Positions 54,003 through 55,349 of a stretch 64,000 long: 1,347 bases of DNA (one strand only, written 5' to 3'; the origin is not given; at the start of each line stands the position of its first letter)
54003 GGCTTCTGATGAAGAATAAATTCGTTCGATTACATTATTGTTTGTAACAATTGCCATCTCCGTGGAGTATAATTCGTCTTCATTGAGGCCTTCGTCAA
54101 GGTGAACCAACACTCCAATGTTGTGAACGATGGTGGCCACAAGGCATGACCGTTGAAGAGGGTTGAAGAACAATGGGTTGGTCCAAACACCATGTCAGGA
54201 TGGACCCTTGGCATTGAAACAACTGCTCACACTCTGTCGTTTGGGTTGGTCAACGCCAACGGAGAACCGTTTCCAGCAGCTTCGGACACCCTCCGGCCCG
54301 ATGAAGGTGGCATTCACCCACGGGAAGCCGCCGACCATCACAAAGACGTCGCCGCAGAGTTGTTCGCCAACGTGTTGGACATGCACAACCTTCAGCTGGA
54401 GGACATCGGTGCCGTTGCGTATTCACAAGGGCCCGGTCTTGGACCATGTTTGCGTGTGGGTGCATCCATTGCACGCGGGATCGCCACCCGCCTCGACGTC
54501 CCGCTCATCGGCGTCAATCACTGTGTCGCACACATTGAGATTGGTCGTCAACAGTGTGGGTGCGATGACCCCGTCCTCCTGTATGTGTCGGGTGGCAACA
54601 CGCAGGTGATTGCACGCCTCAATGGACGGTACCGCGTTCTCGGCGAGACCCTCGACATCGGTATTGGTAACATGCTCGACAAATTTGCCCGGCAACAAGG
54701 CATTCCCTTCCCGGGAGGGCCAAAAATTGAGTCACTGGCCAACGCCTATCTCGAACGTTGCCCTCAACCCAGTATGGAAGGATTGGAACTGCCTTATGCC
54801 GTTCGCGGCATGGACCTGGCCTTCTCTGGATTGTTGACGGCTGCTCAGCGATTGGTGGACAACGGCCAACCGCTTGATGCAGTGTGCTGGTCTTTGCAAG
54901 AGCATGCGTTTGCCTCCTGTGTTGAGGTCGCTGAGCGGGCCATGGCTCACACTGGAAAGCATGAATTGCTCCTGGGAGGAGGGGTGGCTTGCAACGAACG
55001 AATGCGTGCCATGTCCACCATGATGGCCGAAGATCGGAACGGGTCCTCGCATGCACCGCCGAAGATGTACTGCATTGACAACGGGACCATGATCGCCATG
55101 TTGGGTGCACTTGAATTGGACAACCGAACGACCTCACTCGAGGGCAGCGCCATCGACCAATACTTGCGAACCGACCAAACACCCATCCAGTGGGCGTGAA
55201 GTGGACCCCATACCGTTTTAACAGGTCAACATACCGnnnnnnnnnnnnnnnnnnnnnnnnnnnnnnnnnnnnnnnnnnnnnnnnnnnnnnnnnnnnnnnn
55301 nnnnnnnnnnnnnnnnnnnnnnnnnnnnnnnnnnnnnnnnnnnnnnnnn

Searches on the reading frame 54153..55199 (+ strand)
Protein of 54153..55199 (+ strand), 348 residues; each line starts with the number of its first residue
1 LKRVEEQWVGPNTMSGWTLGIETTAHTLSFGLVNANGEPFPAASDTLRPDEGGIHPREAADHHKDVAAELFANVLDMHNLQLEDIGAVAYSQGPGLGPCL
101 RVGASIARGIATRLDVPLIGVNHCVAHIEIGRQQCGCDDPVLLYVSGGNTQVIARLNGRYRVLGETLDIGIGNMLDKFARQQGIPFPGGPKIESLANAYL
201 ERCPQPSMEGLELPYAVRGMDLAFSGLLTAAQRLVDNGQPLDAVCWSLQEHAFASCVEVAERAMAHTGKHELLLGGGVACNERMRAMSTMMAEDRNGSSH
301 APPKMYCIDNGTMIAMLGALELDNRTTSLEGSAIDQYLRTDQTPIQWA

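Call 11: search_protein_families(library=pfam, proteins=[window:54153-55199:+], max_evalue=0.001)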
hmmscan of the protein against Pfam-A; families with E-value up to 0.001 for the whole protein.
window:54153-55199:+ (348 aa): 2 families
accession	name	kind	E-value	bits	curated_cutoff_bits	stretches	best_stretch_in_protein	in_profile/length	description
PF00814.31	TsaD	-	1.1e-75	255.2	24.8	1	46-315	12-263/264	tRNA N6-adenosine threonylcarbamoyltransferase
PF22521.2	HypF_C_2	-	7e-05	23.1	27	1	192-311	115-236/241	Carbamoyltransferase, Kae1-like Domain, second subdomain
